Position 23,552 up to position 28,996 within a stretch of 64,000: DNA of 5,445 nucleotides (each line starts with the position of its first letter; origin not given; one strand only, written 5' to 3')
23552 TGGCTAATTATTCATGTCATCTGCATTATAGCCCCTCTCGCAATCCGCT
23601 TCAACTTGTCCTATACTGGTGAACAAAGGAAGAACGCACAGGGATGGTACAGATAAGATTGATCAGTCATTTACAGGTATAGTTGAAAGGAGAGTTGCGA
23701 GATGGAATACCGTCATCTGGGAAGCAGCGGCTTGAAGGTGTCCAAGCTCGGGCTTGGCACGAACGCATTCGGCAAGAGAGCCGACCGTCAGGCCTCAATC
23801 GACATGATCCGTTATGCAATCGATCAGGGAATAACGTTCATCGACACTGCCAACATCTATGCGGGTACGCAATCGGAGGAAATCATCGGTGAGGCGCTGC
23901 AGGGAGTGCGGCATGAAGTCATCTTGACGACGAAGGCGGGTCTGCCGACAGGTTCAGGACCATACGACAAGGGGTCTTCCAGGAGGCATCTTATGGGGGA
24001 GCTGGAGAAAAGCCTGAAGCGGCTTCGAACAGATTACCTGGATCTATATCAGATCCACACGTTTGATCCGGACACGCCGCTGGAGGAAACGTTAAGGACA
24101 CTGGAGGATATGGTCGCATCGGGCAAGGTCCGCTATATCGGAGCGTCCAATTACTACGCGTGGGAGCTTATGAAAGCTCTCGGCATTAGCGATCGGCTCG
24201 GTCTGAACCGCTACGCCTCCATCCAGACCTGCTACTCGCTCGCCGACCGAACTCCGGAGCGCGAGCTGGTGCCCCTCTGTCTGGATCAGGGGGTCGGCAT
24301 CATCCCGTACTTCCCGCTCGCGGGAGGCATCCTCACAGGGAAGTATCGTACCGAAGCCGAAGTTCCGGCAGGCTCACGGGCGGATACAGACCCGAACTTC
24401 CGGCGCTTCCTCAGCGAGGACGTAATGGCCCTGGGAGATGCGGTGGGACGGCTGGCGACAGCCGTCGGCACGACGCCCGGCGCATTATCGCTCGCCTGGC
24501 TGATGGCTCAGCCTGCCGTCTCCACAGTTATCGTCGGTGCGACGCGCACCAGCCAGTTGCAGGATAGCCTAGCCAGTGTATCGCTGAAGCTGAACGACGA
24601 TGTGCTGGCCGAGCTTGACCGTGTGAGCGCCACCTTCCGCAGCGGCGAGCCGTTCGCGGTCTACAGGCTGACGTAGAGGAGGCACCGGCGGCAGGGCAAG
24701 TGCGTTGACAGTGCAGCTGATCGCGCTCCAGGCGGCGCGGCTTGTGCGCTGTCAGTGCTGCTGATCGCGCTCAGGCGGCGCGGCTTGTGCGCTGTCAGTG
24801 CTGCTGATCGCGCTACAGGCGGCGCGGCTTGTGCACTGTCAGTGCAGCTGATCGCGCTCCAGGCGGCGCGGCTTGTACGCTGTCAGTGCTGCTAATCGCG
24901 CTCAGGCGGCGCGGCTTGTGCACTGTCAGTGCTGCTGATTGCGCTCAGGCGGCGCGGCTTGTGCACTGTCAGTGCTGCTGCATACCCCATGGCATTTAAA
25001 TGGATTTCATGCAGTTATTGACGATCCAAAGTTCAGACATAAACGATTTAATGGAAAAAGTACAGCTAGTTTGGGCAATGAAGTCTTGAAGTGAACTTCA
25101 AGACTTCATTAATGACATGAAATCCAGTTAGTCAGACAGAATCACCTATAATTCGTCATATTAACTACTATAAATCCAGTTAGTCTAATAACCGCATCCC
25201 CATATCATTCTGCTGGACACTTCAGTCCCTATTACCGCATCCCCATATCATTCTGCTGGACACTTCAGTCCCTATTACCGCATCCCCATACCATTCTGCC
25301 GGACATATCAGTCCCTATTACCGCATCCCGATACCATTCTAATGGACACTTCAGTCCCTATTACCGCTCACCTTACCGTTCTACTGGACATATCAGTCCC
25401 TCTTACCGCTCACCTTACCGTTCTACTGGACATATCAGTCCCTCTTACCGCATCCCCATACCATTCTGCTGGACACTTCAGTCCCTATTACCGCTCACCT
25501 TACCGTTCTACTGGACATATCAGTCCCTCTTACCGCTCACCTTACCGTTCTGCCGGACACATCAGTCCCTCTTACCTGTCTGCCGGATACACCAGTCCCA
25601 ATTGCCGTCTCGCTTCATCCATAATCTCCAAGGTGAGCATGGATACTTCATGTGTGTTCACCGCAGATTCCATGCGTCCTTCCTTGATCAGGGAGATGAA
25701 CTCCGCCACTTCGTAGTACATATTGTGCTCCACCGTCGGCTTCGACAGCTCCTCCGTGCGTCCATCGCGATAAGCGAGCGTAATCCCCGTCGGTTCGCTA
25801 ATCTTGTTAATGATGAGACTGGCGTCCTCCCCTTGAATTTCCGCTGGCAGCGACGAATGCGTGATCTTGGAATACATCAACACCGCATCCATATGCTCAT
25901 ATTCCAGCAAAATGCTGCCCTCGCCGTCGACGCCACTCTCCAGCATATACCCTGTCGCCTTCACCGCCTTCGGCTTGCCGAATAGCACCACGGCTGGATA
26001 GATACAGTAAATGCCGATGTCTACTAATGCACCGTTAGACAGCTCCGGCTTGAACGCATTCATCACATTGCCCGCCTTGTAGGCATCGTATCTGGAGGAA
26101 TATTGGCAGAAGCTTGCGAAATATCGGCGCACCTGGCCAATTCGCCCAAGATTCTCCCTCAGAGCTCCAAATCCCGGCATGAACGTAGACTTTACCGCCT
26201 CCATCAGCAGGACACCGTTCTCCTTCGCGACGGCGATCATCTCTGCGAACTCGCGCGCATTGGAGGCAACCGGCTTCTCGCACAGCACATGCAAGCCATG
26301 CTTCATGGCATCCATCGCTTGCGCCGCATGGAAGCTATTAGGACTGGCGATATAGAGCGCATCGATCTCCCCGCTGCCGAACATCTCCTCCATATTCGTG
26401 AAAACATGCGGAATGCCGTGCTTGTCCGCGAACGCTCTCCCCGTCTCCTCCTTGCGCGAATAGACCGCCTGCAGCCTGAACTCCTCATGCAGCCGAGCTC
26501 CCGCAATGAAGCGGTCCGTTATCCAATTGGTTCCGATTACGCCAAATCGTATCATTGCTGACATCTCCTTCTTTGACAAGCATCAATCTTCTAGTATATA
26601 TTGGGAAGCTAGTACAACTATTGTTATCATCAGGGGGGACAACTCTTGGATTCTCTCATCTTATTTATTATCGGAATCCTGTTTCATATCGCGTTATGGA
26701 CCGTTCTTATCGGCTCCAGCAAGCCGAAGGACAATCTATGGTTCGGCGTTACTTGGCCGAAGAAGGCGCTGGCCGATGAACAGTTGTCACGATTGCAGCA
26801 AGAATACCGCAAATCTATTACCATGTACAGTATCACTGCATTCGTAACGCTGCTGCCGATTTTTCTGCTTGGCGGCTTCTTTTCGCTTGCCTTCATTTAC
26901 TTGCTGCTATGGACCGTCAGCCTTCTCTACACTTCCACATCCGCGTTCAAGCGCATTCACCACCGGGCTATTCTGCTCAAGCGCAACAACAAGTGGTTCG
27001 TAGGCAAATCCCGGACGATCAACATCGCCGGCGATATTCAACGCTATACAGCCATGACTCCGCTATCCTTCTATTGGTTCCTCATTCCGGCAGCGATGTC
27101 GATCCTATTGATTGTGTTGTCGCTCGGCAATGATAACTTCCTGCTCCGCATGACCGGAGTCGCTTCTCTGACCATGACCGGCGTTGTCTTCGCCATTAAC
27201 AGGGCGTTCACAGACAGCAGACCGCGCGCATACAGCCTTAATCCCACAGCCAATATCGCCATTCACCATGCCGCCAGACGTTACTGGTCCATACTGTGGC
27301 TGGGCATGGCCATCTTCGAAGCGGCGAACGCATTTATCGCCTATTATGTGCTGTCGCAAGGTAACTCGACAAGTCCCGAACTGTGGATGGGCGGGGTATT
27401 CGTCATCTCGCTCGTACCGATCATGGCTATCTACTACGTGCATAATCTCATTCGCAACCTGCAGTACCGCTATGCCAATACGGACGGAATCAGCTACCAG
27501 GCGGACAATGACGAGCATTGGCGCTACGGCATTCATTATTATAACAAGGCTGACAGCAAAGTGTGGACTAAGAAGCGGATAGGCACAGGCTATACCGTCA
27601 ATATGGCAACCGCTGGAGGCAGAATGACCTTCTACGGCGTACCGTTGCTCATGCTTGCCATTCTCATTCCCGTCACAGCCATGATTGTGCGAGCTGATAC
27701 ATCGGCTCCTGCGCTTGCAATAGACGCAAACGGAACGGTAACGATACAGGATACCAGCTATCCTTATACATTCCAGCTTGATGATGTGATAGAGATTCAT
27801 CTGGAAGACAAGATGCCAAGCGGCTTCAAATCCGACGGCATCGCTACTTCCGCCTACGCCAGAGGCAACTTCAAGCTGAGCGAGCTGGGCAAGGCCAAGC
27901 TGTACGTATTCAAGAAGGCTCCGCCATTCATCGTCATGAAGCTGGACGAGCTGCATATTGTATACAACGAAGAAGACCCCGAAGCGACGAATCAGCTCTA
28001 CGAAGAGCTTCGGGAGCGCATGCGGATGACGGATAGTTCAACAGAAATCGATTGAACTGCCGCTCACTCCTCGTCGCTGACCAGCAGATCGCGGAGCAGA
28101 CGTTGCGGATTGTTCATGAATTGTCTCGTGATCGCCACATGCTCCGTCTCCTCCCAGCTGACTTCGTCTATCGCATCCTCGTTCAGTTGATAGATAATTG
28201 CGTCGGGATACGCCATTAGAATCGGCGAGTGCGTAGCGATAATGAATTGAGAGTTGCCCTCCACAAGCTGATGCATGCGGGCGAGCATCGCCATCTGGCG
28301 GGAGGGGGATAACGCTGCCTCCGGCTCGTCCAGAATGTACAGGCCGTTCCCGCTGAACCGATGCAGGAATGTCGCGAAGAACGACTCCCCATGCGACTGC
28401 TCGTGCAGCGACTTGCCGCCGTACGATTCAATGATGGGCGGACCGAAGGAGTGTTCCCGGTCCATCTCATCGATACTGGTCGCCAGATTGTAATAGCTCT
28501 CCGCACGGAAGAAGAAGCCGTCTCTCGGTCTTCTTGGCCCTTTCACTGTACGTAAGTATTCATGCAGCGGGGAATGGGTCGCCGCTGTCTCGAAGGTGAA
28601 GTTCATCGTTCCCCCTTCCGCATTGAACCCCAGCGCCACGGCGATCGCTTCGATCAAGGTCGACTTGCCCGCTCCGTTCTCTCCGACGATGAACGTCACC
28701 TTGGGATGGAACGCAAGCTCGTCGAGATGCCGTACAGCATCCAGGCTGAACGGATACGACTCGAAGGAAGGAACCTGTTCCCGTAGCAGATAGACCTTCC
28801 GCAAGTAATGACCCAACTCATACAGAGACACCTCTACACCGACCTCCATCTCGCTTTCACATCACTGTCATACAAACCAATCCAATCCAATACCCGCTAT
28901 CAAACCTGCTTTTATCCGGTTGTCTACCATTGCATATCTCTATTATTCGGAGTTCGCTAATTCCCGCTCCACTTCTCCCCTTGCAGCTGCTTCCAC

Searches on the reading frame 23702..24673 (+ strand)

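Call 27: search_protein_families(library=pfam, proteins=[window:23702-24673:+], max_evalue=0.0001)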
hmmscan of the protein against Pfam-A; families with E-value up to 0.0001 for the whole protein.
window:23702-24673:+ (324 aa): 1 family
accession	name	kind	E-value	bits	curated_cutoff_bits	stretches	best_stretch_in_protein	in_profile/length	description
PF00248.27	Aldo_ket_red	-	6.8e-76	255.5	24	1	15-308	1-289/291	Aldo/keto reductase family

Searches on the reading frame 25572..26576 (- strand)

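Call 27: search_protein_families(library=pfam, proteins=[window:25572-26576:-], max_evalue=0.0001)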
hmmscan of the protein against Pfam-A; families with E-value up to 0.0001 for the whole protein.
window:25572-26576:- (334 aa): 3 families
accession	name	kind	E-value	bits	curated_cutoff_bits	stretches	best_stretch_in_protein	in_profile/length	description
PF01408.29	GFO_IDH_MocA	-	1.1e-28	100.7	24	1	9-126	1-118/120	Oxidoreductase family, NAD-binding Rossmann fold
PF22725.1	GFO_IDH_MocA_C3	-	1.1e-12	48.5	27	1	144-254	11-123/124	GFO/IDH/MocA C-terminal domain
PF02894.22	GFO_IDH_MocA_C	-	9e-06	26.1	22.9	1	176-301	35-172/218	Oxidoreductase family, C-terminal alpha/beta domain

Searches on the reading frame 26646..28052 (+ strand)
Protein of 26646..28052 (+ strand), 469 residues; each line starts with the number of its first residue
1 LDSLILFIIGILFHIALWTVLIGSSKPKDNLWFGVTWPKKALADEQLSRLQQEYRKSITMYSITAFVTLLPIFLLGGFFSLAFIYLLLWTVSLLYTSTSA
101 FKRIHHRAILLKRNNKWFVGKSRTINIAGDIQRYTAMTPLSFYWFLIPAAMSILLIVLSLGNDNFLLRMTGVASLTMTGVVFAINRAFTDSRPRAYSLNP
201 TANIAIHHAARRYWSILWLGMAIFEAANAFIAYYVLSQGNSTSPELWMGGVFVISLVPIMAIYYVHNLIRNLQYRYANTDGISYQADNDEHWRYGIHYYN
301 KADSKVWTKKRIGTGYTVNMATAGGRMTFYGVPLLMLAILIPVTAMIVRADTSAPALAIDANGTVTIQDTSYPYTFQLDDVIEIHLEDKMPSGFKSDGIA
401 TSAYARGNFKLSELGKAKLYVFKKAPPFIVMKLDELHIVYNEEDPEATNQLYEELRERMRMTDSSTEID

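Call 27: search_protein_families(library=pfam, proteins=[window:26646-28052:+], max_evalue=0.0001)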
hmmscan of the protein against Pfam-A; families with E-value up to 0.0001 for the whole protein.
window:26646-28052:+ (469 aa): 1 family
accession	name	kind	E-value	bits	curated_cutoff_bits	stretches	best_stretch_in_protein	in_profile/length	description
PF19124.5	DUF5808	-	7.4e-06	25.9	26.3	1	302-325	2-25/26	Family of unknown function (DUF5808)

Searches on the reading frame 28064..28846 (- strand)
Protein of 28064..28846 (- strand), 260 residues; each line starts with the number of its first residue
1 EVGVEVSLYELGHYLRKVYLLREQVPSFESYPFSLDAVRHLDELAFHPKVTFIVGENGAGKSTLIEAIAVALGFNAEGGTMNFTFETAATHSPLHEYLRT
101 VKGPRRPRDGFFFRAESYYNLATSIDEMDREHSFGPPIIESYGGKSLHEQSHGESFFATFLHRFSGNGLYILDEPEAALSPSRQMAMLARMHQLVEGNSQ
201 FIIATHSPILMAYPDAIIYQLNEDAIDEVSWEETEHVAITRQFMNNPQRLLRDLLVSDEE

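Call 27: search_protein_families(library=pfam, proteins=[window:28064-28846:-], max_evalue=0.0001)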
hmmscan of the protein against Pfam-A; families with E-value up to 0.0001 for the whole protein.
window:28064-28846:- (260 aa): 6 families
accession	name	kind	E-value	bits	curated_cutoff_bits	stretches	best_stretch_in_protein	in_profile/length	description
PF13304.12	AAA_21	-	2.5e-15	57.7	27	2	157-212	248-304/304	AAA domain, putative AbiEii toxin, Type IV TA system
PF13175.12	AAA_15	-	3.2e-14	53.8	32.1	1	167-210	329-373/374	AAA ATPase domain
PF02463.25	SMC_N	-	1e-13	51.7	40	1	43-75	19-51/220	RecF/RecN/SMC N terminal domain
PF13476.12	AAA_23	-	1.2e-10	42.8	27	1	40-80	12-51/201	AAA domain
PF00005.33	ABC_tran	-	1.1e-06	29.7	25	1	49-71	12-34/137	ABC transporter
PF13555.12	AAA_29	-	2e-06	27.9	27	1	43-72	16-46/61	P-loop containing region of AAA domain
